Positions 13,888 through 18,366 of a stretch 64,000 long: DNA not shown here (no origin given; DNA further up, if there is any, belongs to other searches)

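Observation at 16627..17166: Histidine-phosphatase (PGAM-like) domain inserted between the IleRS catalytic and anticodon-binding parts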

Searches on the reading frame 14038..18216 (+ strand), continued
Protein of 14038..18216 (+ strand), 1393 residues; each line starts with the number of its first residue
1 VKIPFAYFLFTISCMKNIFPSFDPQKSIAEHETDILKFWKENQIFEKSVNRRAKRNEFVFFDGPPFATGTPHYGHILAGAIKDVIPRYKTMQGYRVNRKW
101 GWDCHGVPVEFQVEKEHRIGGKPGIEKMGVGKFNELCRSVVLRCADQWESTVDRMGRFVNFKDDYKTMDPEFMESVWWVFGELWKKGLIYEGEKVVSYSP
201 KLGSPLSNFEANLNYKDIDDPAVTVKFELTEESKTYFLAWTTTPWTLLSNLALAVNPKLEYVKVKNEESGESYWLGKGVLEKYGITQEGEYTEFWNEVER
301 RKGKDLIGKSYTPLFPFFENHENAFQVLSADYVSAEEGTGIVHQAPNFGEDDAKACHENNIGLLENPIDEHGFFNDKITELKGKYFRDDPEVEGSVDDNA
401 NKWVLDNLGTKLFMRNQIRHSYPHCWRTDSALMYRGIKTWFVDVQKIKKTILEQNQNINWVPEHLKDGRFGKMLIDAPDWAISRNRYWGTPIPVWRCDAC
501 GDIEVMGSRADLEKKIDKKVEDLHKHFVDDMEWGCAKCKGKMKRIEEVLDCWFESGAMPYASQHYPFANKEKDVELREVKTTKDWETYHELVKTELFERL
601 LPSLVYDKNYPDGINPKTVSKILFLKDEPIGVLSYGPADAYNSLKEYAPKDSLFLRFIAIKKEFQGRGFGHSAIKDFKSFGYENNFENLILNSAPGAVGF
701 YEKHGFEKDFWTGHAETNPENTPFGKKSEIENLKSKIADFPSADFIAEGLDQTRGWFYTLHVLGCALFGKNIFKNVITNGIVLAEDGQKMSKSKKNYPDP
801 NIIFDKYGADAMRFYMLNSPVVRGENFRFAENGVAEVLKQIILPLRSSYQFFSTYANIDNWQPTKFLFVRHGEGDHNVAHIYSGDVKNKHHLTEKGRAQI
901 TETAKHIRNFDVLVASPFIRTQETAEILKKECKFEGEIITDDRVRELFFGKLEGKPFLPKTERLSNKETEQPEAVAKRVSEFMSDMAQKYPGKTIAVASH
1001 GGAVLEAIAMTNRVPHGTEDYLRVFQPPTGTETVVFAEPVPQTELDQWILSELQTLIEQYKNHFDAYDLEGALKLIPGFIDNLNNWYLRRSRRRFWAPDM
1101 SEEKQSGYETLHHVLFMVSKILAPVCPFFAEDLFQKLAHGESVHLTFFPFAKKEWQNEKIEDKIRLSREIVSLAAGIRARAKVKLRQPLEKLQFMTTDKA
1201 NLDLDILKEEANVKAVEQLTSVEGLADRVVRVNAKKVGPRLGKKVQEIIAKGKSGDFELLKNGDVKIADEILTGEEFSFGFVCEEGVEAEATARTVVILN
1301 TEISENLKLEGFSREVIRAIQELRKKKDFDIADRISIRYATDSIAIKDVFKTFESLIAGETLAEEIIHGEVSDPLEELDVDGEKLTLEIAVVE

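Call 39: search_protein_families(library=pfam, proteins=[P0060, P0084, P0085, P0066, P0063, P0029], max_evalue=0.001)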
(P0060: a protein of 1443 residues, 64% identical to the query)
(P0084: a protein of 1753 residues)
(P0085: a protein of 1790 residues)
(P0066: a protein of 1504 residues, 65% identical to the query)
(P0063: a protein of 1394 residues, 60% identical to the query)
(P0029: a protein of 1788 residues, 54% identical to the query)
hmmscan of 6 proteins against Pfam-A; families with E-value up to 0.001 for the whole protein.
P0060 (1443 aa): 7 families
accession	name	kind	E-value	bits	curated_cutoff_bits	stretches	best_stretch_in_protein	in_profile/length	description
PF00133.28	tRNA-synt_1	-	9e-132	440.2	22.7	3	21-558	2-291/414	tRNA synthetases class I (I, L, M and V)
PF00300.27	His_Phos_1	-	2.8e-45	154.8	21.7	1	566-731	1-174/194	Histidine phosphatase superfamily (branch 1)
PF19302.4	DUF5915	-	6.5e-29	101.3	27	1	1253-1426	3-182/195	Domain of unknown function (DUF5915)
PF08264.19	Anticodon_1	-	1.8e-26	93.2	25.1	1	1089-1235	1-146/148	Anticodon-binding domain of tRNA ligase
PF09334.17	tRNA-synt_1g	-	1.8e-15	57.1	20.1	2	985-1052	311-376/391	tRNA synthetases class I (M)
PF13238.12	AAA_18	-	3.6e-07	31.1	29.4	1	785-889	2-107/128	AAA domain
PF13671.12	AAA_33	-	2.6e-06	28.2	27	1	784-880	2-105/143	AAA domain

P0084 (1753 aa): 10 families
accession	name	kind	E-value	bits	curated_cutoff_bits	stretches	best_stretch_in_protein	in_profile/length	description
PF00133.28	tRNA-synt_1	-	3.6e-138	461.2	22.7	2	57-769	2-270/414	tRNA synthetases class I (I, L, M and V)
PF00300.27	His_Phos_1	-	2.2e-40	138.9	21.7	1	773-951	2-181/194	Histidine phosphatase superfamily (branch 1)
PF19302.4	DUF5915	-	2.9e-35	122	27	1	1570-1753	2-194/195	Domain of unknown function (DUF5915)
PF04480.18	DUF559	-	1e-33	115.9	20.6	1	294-399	3-108/109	Protein of unknown function (DUF559)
PF08264.19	Anticodon_1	-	4e-32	111.6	25.1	1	1403-1550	1-145/148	Anticodon-binding domain of tRNA ligase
PF09334.17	tRNA-synt_1g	-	6.9e-17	61.7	20.1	2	1049-1117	308-374/391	tRNA synthetases class I (M)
PF13671.12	AAA_33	-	9.4e-13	49.1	27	1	1189-1312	2-121/143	AAA domain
PF13238.12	AAA_18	-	4.9e-08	33.9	29.4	1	1190-1310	2-112/128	AAA domain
PF06414.18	Zeta_toxin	-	2.8e-06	27.4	22.3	1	1188-1320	18-154/199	Zeta toxin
PF18741.7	MTES_1575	-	9.2e-06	26.1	38.2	1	323-397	13-94/96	REase_MTES_1575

P0085 (1790 aa): 15 families
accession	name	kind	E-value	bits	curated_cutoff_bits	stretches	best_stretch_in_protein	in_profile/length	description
PF00133.28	tRNA-synt_1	-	3.9e-127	424.9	22.7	3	20-728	2-268/414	tRNA synthetases class I (I, L, M and V)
PF00300.27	His_Phos_1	-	1.3e-41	142.8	21.7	1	734-899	2-168/194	Histidine phosphatase superfamily (branch 1)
PF19302.4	DUF5915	-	4.3e-38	131.3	27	1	1607-1788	2-192/195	Domain of unknown function (DUF5915)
PF08264.19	Anticodon_1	-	2e-30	106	25.1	1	1440-1586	1-144/148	Anticodon-binding domain of tRNA ligase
PF09334.17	tRNA-synt_1g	-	1.4e-15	57.4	20.1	2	1156-1226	307-375/391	tRNA synthetases class I (M)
PF01797.21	Y1_Tnp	-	1.5e-13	51.4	23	1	346-470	13-120/121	Transposase IS200 like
PF13673.13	Acetyltransf_10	-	1.3e-10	41.8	23.6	1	1025-1106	45-126/128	Acetyltransferase (GNAT) domain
PF13238.12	AAA_18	-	3.9e-09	37.5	29.4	1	1259-1351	1-94/128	AAA domain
PF13508.13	Acetyltransf_7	-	8.8e-09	36.1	27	1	1041-1088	36-83/84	Acetyltransferase (GNAT) domain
PF13671.12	AAA_33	-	6.1e-08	33.5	27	1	1258-1358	1-99/143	AAA domain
PF00583.31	Acetyltransf_1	-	6.9e-07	30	20.7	1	1041-1087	67-116/116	Acetyltransferase (GNAT) family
PF20720.3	nSTAND3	-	2.2e-05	24.7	27.2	1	1240-1279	1-40/155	Novel STAND NTPase 3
PF14542.12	Acetyltransf_CG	-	0.00019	21.9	30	0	1041-1067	32-58/80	GCN5-related N-acetyl-transferase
PF06414.18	Zeta_toxin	-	0.00021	21.3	22.3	0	1247-1345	8-111/199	Zeta toxin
PF01121.26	CoaE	-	0.00068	19.8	27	0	1258-1299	2-43/180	Dephospho-CoA kinase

P0066 (1504 aa): 9 families
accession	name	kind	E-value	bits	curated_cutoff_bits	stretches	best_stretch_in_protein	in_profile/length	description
PF00133.28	tRNA-synt_1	-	1.1e-128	430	22.7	2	26-554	2-318/414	tRNA synthetases class I (I, L, M and V)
PF19302.4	DUF5915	-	8e-31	107.5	27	1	1309-1501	2-193/195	Domain of unknown function (DUF5915)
PF08264.19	Anticodon_1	-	2.9e-28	99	25.1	1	1130-1292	1-146/148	Anticodon-binding domain of tRNA ligase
PF13419.12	HAD_2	-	1.4e-22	81.1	23.8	2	567-733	1-177/178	Haloacid dehalogenase-like hydrolase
PF09334.17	tRNA-synt_1g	-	8.3e-15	54.9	20.1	2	56-197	8-130/391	tRNA synthetases class I (M)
PF06888.18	Put_Phosphatase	-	1.7e-11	44.4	27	2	566-687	2-120/234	Putative Phosphatase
PF00702.32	Hydrolase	-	3.5e-11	44.3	26.4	1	566-724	3-187/191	haloacid dehalogenase-like hydrolase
PF13242.12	Hydrolase_like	-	5.5e-07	29.8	22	0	707-759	20-75/75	HAD-hyrolase-like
PF12710.13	HAD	-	0.00022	22.1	27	0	815-923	59-185/189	haloacid dehalogenase-like hydrolase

P0063 (1394 aa): 9 families
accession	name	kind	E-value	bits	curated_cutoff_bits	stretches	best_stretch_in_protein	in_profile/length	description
PF00133.28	tRNA-synt_1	-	1.6e-134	449.2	22.7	2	26-566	3-335/414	tRNA synthetases class I (I, L, M and V)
PF08264.19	Anticodon_1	-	3.3e-31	108.6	25.1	1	1048-1191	1-144/148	Anticodon-binding domain of tRNA ligase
PF00300.27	His_Phos_1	-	1.3e-27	97.2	21.7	1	872-1017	1-158/194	Histidine phosphatase superfamily (branch 1)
PF19302.4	DUF5915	-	1.1e-22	81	27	1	1208-1386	2-188/195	Domain of unknown function (DUF5915)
PF06821.19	Ser_hydrolase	-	4e-19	69.6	22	1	562-734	2-167/172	Serine hydrolase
PF09334.17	tRNA-synt_1g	-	8e-16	58.2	20.1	2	55-196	8-130/391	tRNA synthetases class I (M)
PF12697.13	Abhydrolase_6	-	8.4e-11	43.4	26.3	1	562-657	2-101/217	Alpha/beta hydrolase family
PF00561.26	Abhydrolase_1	-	0.00022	21.4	25.8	0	562-650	4-102/245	alpha/beta hydrolase fold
PF12146.15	Hydrolase_4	-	0.00027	20.7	27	0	605-675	64-137/239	Serine aminopeptidase, S33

P0029 (1788 aa): 9 families
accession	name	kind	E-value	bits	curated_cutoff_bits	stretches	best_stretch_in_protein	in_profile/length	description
PF00133.28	tRNA-synt_1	-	1.1e-134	449.8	22.7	2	21-766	2-320/414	tRNA synthetases class I (I, L, M and V)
PF00300.27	His_Phos_1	-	3.3e-29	102.4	21.7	1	1257-1404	1-164/194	Histidine phosphatase superfamily (branch 1)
PF08264.19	Anticodon_1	-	1.6e-27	96.7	25.1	1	1432-1578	1-144/148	Anticodon-binding domain of tRNA ligase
PF19302.4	DUF5915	-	8e-25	87.9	27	1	1599-1787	2-194/195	Domain of unknown function (DUF5915)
PF09334.17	tRNA-synt_1g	-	1.2e-13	51.1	20.1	2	51-191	8-129/391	tRNA synthetases class I (M)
PF00583.31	Acetyltransf_1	-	5.4e-10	40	20.7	1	795-893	14-116/116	Acetyltransferase (GNAT) family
PF13508.13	Acetyltransf_7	-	5.6e-08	33.5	27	1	823-895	11-84/84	Acetyltransferase (GNAT) domain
PF13673.13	Acetyltransf_10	-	4.2e-07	30.4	23.6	1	819-895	34-109/128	Acetyltransferase (GNAT) domain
PF18819.6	MuF_C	-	2e-06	28.3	27.6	0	291-348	5-66/103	Phage MuF-C-terminal domain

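Call 41: list_cluster_members(proteins=[P0001, P0006, P0013, P0039, P0125, P0189, P0134, P0145, P0181, P0152])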
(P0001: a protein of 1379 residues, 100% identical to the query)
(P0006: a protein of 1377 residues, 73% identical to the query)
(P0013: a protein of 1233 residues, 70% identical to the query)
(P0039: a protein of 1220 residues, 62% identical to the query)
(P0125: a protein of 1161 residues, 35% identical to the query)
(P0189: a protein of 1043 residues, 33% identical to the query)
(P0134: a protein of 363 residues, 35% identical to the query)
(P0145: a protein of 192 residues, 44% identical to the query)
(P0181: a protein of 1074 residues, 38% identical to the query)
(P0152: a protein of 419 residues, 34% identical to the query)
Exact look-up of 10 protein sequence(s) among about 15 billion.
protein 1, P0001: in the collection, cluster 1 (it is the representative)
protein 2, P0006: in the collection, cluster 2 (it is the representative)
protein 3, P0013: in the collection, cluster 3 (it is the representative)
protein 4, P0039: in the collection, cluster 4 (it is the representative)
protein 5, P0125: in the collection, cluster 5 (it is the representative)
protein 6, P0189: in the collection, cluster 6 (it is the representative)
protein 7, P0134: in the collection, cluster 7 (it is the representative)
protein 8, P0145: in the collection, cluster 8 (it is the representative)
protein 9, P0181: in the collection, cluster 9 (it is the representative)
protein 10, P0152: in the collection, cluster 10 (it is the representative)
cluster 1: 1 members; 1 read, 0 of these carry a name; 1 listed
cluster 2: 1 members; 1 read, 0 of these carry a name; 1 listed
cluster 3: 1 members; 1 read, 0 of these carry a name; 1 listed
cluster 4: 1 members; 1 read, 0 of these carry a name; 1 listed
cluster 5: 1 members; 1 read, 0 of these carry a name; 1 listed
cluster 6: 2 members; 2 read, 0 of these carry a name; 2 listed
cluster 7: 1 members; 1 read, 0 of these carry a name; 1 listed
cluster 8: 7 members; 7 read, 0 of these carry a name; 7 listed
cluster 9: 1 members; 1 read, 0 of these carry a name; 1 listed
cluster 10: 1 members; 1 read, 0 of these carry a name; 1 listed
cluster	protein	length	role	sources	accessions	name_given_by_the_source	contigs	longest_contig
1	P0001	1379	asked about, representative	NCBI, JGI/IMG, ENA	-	-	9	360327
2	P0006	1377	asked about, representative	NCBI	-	-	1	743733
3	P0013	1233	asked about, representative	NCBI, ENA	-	-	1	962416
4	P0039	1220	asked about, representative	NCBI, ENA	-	-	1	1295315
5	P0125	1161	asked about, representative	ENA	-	-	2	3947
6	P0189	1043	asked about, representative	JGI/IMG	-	-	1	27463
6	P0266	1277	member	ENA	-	-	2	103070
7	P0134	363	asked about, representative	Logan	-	-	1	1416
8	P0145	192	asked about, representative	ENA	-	-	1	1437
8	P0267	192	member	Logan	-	-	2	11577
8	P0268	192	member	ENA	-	-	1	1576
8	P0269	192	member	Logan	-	-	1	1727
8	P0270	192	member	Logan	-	-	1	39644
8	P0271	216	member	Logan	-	-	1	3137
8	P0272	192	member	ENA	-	-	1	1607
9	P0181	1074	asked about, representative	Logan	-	-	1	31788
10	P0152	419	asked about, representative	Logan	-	-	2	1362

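Call 45: find_encoding_contigs(protein=P0053, flank=8000, max_places=2)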
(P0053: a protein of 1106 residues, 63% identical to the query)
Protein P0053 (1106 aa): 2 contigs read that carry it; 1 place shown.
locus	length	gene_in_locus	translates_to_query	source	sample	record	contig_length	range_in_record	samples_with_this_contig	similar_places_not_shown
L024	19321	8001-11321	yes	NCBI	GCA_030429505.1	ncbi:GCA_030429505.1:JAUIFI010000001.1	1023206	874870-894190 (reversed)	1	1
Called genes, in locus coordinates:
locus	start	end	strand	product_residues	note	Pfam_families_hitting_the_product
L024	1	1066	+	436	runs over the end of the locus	PF03023:MurJ, PF13440:Polysacc_synt_3, PF01554:MatE (weak)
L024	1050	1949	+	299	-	PF00849:PseudoU_synth_2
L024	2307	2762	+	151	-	-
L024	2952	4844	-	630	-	PF00753:Lactamase_B, PF12706:Lactamase_B_2, PF22505:RNase_J_b_CASP, PF17770:RNase_J_C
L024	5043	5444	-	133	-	PF18895:T4SS_pilin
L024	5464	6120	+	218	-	PF01209:Ubie_methyltran, PF13489:Methyltransf_23, PF13847:Methyltransf_31, PF08241:Methyltransf_11, PF08242:Methyltransf_12, PF13649:Methyltransf_25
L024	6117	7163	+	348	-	PF00266:Aminotran_5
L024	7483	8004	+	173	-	PF02502:LacAB_rpiB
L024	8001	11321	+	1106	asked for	PF00133:tRNA-synt_1, PF09334:tRNA-synt_1g (faint), PF08264:Anticodon_1, PF19302:DUF5915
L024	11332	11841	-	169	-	PF06821:Ser_hydrolase (weak), PF07819:PGAP1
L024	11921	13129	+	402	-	-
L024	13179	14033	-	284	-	-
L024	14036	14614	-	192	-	-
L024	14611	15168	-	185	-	-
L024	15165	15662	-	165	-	PF07963:N_methyl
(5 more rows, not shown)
